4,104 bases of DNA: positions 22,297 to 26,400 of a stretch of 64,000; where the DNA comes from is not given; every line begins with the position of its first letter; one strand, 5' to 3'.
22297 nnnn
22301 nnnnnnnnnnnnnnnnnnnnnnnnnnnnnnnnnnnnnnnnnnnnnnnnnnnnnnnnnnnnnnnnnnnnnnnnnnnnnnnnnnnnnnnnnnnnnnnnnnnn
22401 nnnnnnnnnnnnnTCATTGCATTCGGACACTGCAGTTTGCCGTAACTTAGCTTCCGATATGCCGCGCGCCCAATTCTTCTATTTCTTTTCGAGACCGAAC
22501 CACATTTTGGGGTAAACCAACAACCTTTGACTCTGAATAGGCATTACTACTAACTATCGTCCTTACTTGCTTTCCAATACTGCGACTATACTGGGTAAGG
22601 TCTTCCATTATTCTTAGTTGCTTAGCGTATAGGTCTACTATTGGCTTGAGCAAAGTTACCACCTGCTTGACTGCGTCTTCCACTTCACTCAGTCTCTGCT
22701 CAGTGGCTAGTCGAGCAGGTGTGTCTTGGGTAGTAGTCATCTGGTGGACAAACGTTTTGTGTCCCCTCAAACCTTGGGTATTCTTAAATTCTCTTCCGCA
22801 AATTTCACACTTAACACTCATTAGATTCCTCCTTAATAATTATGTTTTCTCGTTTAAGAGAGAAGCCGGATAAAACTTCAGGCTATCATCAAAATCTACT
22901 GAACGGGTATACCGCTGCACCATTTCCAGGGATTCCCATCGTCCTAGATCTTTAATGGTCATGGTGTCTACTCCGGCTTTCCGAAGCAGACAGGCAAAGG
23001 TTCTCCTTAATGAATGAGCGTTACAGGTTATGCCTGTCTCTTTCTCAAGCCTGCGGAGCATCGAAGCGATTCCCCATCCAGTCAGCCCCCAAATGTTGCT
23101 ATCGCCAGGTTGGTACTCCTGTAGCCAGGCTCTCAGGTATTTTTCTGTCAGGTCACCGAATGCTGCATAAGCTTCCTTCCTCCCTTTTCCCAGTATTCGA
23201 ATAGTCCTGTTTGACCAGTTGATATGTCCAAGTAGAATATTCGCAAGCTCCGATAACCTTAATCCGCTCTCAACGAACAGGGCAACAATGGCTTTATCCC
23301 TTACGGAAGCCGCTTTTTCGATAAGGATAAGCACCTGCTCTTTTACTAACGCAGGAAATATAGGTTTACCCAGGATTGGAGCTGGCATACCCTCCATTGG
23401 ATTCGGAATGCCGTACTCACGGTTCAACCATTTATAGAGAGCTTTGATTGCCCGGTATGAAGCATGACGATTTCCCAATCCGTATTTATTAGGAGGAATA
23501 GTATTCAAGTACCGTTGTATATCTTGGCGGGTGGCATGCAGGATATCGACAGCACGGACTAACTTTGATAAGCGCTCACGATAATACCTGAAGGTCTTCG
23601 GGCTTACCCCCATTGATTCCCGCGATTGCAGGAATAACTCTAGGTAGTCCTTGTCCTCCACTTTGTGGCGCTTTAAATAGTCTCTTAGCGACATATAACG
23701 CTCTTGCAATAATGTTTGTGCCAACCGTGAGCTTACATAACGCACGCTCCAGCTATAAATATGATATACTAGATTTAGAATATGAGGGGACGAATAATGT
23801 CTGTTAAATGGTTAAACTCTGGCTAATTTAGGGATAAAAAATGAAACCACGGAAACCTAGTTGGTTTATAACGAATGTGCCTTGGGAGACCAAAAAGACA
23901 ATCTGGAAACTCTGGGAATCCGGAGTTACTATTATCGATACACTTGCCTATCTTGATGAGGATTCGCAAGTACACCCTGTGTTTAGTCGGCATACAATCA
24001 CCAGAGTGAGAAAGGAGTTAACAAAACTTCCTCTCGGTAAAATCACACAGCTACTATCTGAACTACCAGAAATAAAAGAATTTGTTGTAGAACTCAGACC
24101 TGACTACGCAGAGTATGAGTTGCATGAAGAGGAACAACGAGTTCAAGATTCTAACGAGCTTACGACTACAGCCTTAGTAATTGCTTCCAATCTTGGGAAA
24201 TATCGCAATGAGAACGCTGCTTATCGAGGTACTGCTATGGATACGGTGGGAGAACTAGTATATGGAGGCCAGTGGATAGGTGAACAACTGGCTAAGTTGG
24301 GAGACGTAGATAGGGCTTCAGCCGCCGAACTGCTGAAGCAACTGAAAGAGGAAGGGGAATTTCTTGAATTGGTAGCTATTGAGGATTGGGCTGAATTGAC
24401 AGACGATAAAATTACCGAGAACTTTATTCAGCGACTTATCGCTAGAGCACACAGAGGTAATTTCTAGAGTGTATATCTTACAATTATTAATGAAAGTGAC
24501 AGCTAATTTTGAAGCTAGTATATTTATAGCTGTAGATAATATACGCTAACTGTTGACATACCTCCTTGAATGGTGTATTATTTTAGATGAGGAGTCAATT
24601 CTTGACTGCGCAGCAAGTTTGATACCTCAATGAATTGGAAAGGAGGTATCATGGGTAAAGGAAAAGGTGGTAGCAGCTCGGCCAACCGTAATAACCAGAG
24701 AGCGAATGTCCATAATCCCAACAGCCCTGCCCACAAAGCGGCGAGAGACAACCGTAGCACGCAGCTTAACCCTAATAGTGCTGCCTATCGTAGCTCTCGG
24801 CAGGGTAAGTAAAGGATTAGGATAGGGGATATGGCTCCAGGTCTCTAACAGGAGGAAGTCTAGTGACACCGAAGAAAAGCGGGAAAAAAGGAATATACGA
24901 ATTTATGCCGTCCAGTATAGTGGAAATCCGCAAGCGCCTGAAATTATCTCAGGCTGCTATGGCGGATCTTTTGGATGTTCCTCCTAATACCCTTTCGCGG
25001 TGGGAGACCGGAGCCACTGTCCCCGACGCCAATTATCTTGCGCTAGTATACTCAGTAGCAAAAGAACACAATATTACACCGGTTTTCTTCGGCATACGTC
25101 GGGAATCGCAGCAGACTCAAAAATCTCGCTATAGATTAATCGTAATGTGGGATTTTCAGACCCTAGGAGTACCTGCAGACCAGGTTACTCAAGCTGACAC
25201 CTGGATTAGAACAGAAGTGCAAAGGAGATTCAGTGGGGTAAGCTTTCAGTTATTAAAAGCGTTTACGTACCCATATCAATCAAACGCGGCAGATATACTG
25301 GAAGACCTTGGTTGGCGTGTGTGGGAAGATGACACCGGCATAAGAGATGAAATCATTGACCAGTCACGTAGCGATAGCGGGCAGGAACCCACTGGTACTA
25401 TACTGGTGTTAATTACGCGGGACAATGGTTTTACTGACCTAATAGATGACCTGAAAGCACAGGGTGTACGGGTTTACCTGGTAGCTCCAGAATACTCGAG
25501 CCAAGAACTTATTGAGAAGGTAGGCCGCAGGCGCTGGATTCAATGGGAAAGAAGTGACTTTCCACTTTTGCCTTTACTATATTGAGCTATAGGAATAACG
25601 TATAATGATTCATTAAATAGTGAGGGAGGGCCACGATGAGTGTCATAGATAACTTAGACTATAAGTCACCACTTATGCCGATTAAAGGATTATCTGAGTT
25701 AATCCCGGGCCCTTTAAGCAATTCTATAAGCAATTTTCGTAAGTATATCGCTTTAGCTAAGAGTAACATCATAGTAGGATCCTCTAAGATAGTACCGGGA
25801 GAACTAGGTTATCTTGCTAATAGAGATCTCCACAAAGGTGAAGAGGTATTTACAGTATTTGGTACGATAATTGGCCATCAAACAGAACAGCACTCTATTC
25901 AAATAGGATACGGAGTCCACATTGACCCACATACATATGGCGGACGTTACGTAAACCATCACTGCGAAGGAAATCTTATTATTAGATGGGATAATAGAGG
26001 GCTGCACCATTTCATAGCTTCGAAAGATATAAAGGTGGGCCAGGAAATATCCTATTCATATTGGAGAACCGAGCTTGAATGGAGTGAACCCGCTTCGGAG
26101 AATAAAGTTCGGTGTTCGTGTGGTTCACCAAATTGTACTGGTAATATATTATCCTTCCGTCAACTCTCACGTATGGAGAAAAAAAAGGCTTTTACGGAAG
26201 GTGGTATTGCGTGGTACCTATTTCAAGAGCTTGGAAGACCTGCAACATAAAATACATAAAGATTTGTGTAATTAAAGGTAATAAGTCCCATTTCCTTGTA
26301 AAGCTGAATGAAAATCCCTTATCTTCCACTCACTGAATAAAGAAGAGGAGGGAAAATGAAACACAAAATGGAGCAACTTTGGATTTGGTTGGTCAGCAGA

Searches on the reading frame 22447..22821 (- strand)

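Call 49: search_protein_families(library=pfam, proteins=[window:22447-22821:-], max_evalue=0.001)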
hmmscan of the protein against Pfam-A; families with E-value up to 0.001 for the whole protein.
window:22447-22821:- (124 aa): 2 families
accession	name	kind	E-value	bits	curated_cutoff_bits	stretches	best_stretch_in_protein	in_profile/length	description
PF13894.12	zf-C2H2_4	-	0.00058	20.8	27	0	4-26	2-24/24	C2H2-type zinc finger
PF13912.12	zf-C2H2_6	-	0.00076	19.9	25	0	4-23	3-22/27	C2H2-type zinc finger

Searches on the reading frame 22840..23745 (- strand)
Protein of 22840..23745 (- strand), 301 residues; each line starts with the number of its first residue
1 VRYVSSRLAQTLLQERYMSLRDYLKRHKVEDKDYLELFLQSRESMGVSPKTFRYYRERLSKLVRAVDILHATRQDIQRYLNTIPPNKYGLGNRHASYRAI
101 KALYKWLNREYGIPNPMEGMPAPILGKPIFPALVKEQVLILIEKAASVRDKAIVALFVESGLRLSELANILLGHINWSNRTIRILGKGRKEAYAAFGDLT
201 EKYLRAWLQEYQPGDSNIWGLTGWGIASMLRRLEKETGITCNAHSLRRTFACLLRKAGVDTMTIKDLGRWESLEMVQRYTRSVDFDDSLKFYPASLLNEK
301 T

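Call 7: search_protein_families(library=pfam, proteins=[window:22840-23745:-], max_evalue=0.1)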
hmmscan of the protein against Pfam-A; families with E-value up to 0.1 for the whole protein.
window:22840-23745:- (301 aa): 6 families
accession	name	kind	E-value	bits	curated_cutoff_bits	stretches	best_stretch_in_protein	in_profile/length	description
PF00589.27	Phage_integrase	-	1.6e-25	90.3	27.1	1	141-282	11-168/172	Phage integrase family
PF02899.23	Phage_int_SAM_1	-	3.6e-05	24.4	22.3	1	45-110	12-82/83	Phage integrase, N-terminal SAM-like domain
PF13495.12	Phage_int_SAM_4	-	0.006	17.4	27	1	35-108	2-79/85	Phage integrase, N-terminal SAM-like domain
PF07521.17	RMMBL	-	0.019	15.4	21.6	1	70-114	17-59/63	Zn-dependent metallo-hydrolase RNA specificity domain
PF10281.14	Ish1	-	0.023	15.5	26.6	0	20-31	9-20/37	Putative nuclear envelope organisation protein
PF13565.12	HTH_32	-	0.067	14.2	33.7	0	196-249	29-72/73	Homeodomain-like domain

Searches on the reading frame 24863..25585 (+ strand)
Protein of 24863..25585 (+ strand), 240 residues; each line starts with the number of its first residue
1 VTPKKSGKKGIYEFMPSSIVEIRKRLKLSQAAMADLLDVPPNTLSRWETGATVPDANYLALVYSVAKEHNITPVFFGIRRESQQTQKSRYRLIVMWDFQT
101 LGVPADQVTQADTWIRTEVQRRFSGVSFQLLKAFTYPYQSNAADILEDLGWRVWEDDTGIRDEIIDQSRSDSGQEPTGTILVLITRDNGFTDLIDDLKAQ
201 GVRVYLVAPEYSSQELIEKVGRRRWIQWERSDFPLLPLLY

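Call 49: search_protein_families(library=pfam, proteins=[window:24863-25585:+], max_evalue=0.001)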
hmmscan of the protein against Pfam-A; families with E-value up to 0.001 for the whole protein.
window:24863-25585:+ (240 aa): 5 families
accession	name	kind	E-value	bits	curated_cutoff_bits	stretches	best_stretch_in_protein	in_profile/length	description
PF01381.28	HTH_3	-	1.1e-08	35.5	23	1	21-59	3-41/55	Helix-turn-helix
PF13560.12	HTH_31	-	3.2e-06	27.8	27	1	22-57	9-45/64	Helix-turn-helix domain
PF01936.24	NYN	-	1.1e-05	26.5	24.2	1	179-219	95-137/145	NYN domain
PF12844.13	HTH_19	-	7e-05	23.1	30.2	1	21-72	6-54/64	Helix-turn-helix domain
PF15731.11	MqsA_antitoxin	-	0.00015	22.3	30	1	16-63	71-118/131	Antitoxin component of bacterial toxin-antitoxin system, MqsA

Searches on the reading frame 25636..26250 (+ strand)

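Call 60: search_protein_families(library=pfam, proteins=[window:25636-26250:+], max_evalue=0.01)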
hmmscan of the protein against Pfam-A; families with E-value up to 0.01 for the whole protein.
window:25636-26250:+ (204 aa): 1 family
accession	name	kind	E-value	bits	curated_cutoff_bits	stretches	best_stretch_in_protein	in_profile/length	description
PF00856.33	SET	-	5.6e-10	40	22.4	1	60-142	5-104/105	SET domain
